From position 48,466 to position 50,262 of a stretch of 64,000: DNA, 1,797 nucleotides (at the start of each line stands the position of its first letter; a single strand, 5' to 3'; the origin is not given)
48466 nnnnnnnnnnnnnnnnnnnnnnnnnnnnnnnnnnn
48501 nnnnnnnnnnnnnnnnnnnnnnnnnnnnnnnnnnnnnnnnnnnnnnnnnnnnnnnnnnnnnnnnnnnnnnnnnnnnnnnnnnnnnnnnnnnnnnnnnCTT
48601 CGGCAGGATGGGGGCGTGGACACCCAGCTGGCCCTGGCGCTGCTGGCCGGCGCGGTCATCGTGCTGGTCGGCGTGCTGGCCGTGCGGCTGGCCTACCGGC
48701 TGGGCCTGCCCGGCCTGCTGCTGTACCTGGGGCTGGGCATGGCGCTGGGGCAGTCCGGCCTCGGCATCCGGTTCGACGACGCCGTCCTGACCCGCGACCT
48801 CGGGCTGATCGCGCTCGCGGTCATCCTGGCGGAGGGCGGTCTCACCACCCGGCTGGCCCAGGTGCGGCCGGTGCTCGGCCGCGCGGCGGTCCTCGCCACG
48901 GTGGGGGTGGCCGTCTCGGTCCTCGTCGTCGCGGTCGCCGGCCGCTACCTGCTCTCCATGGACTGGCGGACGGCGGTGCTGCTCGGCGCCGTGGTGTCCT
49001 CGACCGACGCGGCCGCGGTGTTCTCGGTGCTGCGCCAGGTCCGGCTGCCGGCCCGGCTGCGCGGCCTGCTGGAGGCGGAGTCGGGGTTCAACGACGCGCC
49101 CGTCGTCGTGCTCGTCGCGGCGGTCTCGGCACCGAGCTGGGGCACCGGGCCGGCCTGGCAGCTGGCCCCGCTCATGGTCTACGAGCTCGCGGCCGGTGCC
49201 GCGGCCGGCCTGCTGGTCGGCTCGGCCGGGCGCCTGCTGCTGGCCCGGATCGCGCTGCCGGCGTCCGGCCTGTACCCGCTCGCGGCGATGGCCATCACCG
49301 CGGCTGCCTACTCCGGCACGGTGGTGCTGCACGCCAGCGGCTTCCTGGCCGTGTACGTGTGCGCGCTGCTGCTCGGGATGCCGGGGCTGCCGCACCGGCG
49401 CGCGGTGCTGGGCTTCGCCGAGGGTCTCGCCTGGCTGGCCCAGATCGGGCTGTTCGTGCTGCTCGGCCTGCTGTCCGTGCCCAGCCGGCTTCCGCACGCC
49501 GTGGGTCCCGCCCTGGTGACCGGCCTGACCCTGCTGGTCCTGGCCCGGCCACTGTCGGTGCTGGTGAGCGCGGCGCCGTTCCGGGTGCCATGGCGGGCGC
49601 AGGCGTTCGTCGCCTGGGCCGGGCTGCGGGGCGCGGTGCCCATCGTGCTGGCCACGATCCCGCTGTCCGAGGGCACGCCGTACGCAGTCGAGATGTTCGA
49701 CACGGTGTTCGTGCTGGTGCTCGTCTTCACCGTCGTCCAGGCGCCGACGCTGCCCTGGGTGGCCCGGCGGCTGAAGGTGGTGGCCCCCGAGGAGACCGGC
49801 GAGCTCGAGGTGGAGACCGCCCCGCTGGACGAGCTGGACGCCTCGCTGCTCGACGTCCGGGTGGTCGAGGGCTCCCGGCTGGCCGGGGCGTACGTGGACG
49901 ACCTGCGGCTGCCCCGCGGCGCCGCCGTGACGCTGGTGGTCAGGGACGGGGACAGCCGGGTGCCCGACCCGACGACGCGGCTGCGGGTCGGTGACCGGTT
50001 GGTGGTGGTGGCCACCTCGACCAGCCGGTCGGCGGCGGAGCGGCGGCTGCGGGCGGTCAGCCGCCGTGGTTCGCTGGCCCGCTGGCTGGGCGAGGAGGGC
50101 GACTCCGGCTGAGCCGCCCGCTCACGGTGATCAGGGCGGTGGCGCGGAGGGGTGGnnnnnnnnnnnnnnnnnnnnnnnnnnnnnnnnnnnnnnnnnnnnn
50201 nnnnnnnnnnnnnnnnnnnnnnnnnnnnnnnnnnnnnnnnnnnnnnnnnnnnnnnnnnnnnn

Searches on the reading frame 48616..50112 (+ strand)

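Call 24: search_protein_families(library=pfam, proteins=[window:48616-50112:+], max_evalue=0.001)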
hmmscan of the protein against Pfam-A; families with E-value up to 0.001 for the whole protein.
window:48616-50112:+ (498 aa): 2 families
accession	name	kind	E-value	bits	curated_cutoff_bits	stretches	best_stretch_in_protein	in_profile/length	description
PF00999.27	Na_H_Exchanger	-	8.8e-47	160.2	26.2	1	16-384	4-374/375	Sodium/hydrogen exchanger, transmembrane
PF02080.26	TrkA_C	-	1.7e-12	47.5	27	1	412-478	2-70/71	TrkA-C domain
